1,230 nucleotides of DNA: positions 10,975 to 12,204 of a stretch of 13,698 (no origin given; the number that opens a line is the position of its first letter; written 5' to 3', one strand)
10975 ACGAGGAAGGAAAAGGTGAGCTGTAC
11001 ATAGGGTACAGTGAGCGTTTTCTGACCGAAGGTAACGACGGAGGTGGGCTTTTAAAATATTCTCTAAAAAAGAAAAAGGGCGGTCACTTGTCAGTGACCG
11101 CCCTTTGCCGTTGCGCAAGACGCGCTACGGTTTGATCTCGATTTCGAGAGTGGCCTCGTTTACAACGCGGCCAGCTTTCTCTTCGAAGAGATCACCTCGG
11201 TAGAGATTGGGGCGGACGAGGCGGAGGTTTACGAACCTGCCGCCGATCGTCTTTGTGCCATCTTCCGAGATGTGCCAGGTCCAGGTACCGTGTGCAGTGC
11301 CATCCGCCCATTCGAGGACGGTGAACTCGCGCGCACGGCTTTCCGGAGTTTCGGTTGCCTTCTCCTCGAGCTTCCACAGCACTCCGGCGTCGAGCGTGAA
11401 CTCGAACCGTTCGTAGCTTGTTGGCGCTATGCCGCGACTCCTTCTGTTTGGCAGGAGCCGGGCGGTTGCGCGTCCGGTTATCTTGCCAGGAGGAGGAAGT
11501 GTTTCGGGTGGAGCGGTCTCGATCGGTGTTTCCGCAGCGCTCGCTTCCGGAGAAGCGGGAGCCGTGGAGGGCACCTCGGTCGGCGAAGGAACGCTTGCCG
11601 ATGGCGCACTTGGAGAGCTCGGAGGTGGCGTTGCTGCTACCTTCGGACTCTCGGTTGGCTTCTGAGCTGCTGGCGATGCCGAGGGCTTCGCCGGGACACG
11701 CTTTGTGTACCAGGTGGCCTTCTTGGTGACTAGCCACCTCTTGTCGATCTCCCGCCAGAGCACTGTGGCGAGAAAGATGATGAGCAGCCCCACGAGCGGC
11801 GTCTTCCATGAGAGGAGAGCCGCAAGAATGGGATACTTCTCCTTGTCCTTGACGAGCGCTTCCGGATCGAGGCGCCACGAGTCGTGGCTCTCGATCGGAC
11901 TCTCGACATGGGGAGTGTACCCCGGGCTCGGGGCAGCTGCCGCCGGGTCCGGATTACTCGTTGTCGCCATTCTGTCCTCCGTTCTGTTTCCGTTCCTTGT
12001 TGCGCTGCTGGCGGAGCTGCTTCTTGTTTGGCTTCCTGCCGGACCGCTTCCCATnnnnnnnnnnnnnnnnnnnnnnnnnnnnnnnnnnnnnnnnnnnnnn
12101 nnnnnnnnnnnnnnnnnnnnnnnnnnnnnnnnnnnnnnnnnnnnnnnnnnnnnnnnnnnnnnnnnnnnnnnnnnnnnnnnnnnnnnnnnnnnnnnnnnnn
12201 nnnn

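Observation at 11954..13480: Unusual fusion of a polytopic Trp-rich membrane domain with an SPFH/band-7 domain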

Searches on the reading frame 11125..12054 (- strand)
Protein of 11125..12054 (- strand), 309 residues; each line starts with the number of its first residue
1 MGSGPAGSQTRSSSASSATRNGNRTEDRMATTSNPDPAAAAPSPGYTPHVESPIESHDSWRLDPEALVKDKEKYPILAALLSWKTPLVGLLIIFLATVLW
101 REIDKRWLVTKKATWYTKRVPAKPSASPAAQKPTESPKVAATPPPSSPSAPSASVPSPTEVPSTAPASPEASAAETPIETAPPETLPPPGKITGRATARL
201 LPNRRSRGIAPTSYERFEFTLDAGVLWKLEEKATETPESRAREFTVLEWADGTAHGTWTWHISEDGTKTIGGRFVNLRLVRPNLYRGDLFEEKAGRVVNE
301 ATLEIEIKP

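Call 3: search_protein_families(library=pfam, proteins=[window:11125-12054:-], max_evalue=10)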
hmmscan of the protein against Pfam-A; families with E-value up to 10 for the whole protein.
window:11125-12054:- (309 aa): 0 families
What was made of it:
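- Tried and rejected: The LSGGQ signature aligns to FSSAKEE, no Walker motifs are present, and no ABC family appeared in Pfam (call 3).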

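Call 4: search_protein_families(library=ncbifam, proteins=[window:11125-12054:-], max_evalue=10)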
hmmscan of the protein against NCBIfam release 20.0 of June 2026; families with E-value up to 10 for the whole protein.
window:11125-12054:- (309 aa): 3 families
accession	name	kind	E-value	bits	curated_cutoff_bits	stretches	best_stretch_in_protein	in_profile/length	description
NF033761.1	gliding_GltJ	equivalog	0.055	12.5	450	1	13-195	307-483/671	adventurous gliding motility protein GltJ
NF040486.1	SrfA_fam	subfamily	1.8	7.9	150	1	49-182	193-313/438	SrfA family protein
NF041620.1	MXAN_5187_fam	hypoth_equivalog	5.5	6.6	200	1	30-205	392-523/601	MXAN_5187 family protein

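Call 15: search_protein_families(library=padloc, proteins=[window:11125-12054:-], max_evalue=1)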
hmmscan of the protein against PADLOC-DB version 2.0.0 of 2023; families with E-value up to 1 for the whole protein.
window:11125-12054:- (309 aa): 0 families

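Call 83: search_protein_families(library=phrogs, proteins=[window:11125-11970:-], max_evalue=0.01)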
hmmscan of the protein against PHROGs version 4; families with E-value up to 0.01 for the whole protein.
window:11125-11970:- (281 aa): 0 families
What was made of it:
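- No family in any library matches the region (calls 3, 4, 15, 83). There are no PADLOC or PHROGs hits (calls 15, 83).
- Tried and rejected: There were no PADLOC or PHROGs hits (calls 15, 83).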

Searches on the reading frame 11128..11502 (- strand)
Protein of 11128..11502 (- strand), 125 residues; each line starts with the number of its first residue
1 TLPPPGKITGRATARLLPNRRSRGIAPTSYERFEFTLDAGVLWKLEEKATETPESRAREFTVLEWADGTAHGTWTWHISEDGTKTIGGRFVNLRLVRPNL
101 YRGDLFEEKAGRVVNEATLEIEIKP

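Call 67: predict_structure(protein=window:11128-11502:-)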
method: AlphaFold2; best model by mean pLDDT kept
length: 125 residues; sequences in the alignment: 1
mean_pLDDT: 48.9   pTM: 0.39
mean pLDDT of the five models: 48.9, 44.8, 42.6, 39.3, 37.3
residues with pLDDT >= 90: 0; 70-90: 0; 50-70: 64; < 50: 61
segments of 3 or more residues with pLDDT < 50: 1-4, 22-30, 47-60, 70-88, 108-115
pLDDT, mean of each block of 10 residues (from residue 1): 47 52 47 54 51 44 51 40 36 56 53 51 57
secondary structure, 60 per line:
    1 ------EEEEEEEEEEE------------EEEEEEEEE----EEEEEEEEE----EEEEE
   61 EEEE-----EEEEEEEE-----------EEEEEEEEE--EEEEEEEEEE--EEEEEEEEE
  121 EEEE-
elements in order: E7-17 E30-38 E43-51 E56-64 E70-77 E89-97 E100-109 E112-124
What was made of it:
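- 11125..11970 (-): Partner gene: 281 aa from ATG 11970, or 309 aa from ATG 12054. It has one transmembrane helix, a Pro/Ser/Ala-rich linker and a beta-rich C-terminal domain of about 110 aa. AF2 gives an all-beta secondary structure at low confidence (call 67).
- On NfeD (partner protein, PF01957): All-beta secondary structure is predicted at low confidence (pLDDT 49, call 67).
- Tried and rejected: Single-sequence AF2 of the partner C-terminal domain gave pLDDT 49 (call 67).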

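Call 69: fold_search(model_id=the predicted structure, library=pdb)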
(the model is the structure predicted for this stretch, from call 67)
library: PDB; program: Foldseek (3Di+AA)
matches with E <= 10: 877; with E <= 0.001: 0
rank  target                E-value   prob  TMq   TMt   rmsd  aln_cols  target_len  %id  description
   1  3pyi_B                2.2e-02  0.66  0.27  0.24  13.4       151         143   13  Structure of the N-terminal domain of C. elegans SAS-6 (released 2011-02-09)
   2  2y8f_C                2.3e-02  0.96  0.31  0.33  13.4       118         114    4  Structure of the Ran-binding domain from human RanBP3 (wild type) (released 2011-02-16)
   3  5n9p_A                2.5e-02  0.92  0.29  0.33  12.7       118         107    5  ENAH EVH1 in complex with Ac-[2-Cl-F]-PP-[ProM-1]-NH2 (released 2017-06-14)
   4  2iyb_C                3.4e-02  0.89  0.29  0.32  12.7       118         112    4  Structure of complex between the 3rd LIM domain of TES and the EVH1 domain of Mena (released 2007-10-16)
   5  5xlm_B                5.0e-02  0.60  0.28  0.25  15.5       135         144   13  Monomer form of M.tuberculosis PknI sensor domain (released 2018-05-16)
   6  1k5d_B                6.2e-02  0.77  0.30  0.27  13.8       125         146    9  Crystal structure of Ran-GPPNHP-RanBP1-RanGAP complex (released 2002-02-13)
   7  4r5g_B                7.3e-02  0.47  0.26  0.18  11.7       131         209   11  Crystal structure of the DnaK C-terminus with the inhibitor PET-16 (released 2014-09-10)
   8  3pyi_A                7.7e-02  0.51  0.29  0.27  12.6       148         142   12  Structure of the N-terminal domain of C. elegans SAS-6 (released 2011-02-09)
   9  4gex_B                7.7e-02  0.41  0.28  0.25  14.9       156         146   12  Structure of a stabilised ceSAS-6 dimer, second crystal form (released 2013-06-19)
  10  8ah9                  8.1e-02  0.54  0.28  0.30  15.8       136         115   15  De novo retro-aldolase RAbetaB-16.1 (released 2023-08-16)
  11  8vqf_C                9.1e-02  0.54  0.30  0.26  14.6       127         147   16  X-ray crystal structure of natural Can f 1 in complex with human IgE 1J11 Fab (released 2025-01-22)
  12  4gex_A                1.0e-01  0.35  0.27  0.24  15.6       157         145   13  Structure of a stabilised ceSAS-6 dimer, second crystal form (released 2013-06-19)
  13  2lfu_MODEL_1_A        1.1e-01  0.89  0.41  0.34   7.9       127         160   12  The structure of a N. meningitides protein targeted for vaccine development (released 2011-10-19)
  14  9n85_B                1.3e-01  0.69  0.32  0.29  13.4       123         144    6  Cryo-EM structure of human importin beta:Ran-GTP:RanBP1 trimeric complex (released 2025-12-10)
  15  2wex                  1.4e-01  0.33  0.24  0.21  14.5       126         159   12  Crystal structure of human apoM in complex with glycerol 1- myristic acid (released 2009-09-15)
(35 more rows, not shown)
